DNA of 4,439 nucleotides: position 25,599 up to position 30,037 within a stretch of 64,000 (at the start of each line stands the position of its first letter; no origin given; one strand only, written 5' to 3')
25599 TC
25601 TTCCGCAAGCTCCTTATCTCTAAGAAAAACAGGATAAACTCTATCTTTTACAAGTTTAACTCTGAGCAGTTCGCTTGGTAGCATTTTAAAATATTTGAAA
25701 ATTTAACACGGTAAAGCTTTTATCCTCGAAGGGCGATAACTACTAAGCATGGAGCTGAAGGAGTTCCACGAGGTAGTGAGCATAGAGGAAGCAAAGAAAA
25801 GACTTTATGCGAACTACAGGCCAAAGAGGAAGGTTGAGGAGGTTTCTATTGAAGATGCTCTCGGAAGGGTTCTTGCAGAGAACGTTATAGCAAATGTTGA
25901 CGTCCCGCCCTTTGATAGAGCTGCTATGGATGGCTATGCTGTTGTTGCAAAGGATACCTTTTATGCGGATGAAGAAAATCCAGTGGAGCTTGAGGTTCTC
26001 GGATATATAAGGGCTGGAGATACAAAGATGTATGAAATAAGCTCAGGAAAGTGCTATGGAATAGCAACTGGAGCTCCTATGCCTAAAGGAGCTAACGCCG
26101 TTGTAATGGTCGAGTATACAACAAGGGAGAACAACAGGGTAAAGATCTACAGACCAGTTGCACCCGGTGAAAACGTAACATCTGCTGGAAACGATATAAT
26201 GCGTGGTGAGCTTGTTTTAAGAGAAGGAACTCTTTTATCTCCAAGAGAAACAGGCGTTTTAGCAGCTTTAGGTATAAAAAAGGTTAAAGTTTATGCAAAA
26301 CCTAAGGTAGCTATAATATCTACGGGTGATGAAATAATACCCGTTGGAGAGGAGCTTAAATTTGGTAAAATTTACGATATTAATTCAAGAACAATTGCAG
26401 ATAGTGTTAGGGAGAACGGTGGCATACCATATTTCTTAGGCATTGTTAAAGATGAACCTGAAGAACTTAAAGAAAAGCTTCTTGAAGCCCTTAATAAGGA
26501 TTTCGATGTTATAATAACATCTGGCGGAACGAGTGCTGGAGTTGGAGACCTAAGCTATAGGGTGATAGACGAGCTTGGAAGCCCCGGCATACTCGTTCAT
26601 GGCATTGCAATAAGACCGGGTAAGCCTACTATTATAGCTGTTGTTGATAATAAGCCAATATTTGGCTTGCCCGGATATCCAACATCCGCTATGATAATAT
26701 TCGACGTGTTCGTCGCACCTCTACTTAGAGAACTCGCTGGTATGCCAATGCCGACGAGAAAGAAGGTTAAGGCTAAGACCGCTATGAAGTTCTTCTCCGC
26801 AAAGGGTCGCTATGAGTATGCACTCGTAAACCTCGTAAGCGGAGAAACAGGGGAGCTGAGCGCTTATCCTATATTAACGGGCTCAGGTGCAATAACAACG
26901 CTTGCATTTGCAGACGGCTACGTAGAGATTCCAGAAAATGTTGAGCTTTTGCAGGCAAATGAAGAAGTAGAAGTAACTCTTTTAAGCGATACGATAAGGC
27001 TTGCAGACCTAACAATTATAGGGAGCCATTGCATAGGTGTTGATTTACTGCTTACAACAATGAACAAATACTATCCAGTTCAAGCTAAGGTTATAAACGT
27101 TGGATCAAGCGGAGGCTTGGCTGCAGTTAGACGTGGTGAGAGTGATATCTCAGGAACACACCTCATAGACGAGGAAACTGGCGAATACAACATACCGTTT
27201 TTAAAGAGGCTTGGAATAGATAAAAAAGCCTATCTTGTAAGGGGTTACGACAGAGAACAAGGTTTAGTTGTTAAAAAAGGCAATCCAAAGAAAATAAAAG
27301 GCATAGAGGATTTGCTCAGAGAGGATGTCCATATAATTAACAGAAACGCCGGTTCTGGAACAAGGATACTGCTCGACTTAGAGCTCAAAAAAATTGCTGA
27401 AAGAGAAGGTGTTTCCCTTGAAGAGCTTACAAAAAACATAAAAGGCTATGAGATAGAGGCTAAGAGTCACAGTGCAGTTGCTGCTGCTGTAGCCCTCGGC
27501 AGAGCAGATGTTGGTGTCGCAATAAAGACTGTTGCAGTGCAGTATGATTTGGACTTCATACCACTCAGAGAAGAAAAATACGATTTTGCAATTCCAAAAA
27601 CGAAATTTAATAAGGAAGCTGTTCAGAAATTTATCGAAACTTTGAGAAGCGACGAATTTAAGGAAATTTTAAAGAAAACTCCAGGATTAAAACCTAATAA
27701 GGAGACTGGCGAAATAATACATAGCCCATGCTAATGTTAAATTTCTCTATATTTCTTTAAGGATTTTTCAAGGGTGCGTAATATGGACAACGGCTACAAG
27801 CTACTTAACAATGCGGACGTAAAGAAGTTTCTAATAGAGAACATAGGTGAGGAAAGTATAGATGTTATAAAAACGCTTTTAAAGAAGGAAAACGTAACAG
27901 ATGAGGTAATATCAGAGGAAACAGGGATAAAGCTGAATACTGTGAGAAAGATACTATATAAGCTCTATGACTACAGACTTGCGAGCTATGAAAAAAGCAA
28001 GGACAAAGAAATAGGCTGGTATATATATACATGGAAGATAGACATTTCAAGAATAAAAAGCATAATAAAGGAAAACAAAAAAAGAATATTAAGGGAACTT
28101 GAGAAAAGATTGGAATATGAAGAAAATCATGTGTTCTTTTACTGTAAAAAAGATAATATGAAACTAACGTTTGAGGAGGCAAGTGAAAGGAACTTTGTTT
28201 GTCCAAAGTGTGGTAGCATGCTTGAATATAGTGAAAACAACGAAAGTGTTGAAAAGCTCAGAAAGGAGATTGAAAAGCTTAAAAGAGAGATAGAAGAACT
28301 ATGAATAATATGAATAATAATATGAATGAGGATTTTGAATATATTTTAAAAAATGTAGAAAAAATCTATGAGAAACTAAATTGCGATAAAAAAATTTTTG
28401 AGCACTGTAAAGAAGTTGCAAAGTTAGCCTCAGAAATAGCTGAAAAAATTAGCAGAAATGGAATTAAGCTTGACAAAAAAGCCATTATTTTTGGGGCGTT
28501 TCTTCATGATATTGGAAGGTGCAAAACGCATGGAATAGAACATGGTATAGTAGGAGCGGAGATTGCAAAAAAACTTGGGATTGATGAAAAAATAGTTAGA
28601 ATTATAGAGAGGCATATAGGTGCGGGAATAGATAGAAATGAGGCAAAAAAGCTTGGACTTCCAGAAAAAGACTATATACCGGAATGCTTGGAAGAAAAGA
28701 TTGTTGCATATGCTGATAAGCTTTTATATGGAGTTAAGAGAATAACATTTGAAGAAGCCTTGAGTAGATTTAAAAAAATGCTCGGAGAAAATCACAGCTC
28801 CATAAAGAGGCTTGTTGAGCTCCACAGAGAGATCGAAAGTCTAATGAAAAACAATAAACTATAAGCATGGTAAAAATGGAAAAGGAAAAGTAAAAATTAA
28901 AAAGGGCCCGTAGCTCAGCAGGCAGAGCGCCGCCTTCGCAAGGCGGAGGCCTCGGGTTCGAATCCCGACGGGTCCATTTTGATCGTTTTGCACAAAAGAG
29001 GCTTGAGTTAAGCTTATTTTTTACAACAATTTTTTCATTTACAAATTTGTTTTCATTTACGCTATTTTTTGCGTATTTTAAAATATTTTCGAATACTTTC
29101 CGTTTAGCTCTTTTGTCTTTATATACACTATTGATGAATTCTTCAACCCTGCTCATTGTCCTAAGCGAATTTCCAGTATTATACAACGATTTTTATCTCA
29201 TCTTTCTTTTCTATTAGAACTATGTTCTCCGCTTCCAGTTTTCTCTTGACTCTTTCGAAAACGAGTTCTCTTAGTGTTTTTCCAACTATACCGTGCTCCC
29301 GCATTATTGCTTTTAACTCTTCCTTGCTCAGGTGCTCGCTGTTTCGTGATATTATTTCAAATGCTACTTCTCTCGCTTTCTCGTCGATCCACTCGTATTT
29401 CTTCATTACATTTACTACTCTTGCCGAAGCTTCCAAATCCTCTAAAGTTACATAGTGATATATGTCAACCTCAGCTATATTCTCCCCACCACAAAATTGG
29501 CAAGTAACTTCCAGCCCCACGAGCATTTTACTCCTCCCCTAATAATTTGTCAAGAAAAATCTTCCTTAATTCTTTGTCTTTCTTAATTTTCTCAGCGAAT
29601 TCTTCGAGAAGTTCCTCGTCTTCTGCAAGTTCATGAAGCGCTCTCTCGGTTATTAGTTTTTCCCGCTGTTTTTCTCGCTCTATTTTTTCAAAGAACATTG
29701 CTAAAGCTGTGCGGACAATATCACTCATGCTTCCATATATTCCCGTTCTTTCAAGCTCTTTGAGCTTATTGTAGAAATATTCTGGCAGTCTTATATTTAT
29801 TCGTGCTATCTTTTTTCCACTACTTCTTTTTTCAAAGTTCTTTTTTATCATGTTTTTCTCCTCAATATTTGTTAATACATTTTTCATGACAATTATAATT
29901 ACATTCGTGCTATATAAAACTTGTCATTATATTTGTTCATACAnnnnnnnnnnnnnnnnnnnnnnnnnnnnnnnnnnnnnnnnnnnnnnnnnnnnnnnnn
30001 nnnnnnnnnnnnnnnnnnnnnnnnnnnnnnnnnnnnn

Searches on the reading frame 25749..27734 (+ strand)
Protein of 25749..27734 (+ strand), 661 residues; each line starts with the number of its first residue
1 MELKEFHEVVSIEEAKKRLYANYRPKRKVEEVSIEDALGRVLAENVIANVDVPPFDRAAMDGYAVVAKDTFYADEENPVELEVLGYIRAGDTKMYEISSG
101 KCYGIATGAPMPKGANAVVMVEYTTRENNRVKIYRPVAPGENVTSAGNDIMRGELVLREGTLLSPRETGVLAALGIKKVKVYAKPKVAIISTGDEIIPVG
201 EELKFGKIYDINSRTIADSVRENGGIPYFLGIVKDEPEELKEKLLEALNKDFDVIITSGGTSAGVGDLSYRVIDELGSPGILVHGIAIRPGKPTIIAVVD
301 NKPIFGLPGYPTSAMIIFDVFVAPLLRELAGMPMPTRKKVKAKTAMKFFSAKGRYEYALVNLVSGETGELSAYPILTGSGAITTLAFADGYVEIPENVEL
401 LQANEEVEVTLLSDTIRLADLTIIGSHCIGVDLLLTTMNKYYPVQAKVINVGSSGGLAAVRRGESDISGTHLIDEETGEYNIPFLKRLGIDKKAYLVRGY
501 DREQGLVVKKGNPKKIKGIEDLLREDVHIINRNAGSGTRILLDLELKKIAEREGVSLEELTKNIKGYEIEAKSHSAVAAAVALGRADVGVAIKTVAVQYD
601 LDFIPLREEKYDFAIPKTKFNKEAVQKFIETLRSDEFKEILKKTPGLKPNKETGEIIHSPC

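Call 15: search_protein_families(library=ncbifam, proteins=[window:25749-27734:+], max_evalue=0.00001)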
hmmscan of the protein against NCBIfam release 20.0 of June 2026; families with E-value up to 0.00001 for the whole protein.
window:25749-27734:+ (661 aa): 12 families
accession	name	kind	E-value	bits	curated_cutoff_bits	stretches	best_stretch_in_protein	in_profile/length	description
NF011068.0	PRK14498.1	equivalog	2.2e-260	865.2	534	1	2-657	2-644/647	molybdopterin biosynthesis protein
NF045515.2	Glp_gephyrin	equivalog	6.1e-105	351.3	475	1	11-412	2-403/403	molybdotransferase-like divisome protein Glp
NF007960.1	PRK10680.1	equivalog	1.1e-96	324.1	440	1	11-411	2-400/401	molybdopterin molybdotransferase MoeA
NF050098.1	MoeA_actino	exception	1.7e-94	316.9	560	1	12-412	3-400/400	molybdopterin molybdotransferase MoeA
NF011067.0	PRK14497.1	equivalog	2.7e-88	296.9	536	1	8-413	9-405/546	putative molybdopterin biosynthesis protein MoeA/unknown domain fusion protein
NF011060.0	PRK14491.1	equivalog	4.3e-83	279.7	532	1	8-415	198-597/598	bifunctional molybdopterin-guanine dinucleotide biosynthesis adaptor protein MobB/molybdopterin molybdotransferase MoeA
TIGR00177.1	molyb_syn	domain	6.1e-32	110.6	85.35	1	184-324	1-148/148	molybdenum cofactor synthesis domain-containing protein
TIGR00200.1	cinA_nterm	subfamily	1.2e-08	34.1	243.15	1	195-276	5-85/414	CinA family nicotinamide mononucleotide deamidase-related protein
NF001813.0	PRK00549.1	equivalog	9.2e-08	31.5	379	1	195-273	4-81/414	competence/damage-inducible protein A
NF002291.0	PRK01215.1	equivalog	6.8e-07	28.6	293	0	195-263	7-74/264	nicotinamide mononucleotide deamidase-related protein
NF002977.0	PRK03670.1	equivalog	1e-06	28.3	305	1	195-266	4-75/252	competence damage-inducible protein A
NF002947.1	PRK03604.1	equivalog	2.5e-06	27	285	1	195-276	149-230/301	bifunctional molybdenum cofactor biosynthesis protein MoaC/MoaB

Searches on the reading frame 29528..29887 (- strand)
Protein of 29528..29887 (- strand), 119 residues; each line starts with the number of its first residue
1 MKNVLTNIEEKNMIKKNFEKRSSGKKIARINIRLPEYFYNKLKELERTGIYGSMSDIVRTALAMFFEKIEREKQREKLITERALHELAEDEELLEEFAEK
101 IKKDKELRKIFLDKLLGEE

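Call 46: search_protein_families(library=pfam, proteins=[window:29528-29887:-], max_evalue=0.001)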
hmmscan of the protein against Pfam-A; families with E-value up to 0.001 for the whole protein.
window:29528-29887:- (119 aa): 2 families
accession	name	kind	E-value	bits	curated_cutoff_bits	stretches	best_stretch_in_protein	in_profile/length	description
PF17363.7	DUF5388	-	0.00068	20.4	26.1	0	30-76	5-51/64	Family of unknown function (DUF5388)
PF01402.27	RHH_1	-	0.0009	19.6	20.5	0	29-65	1-36/39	Ribbon-helix-helix protein, copG family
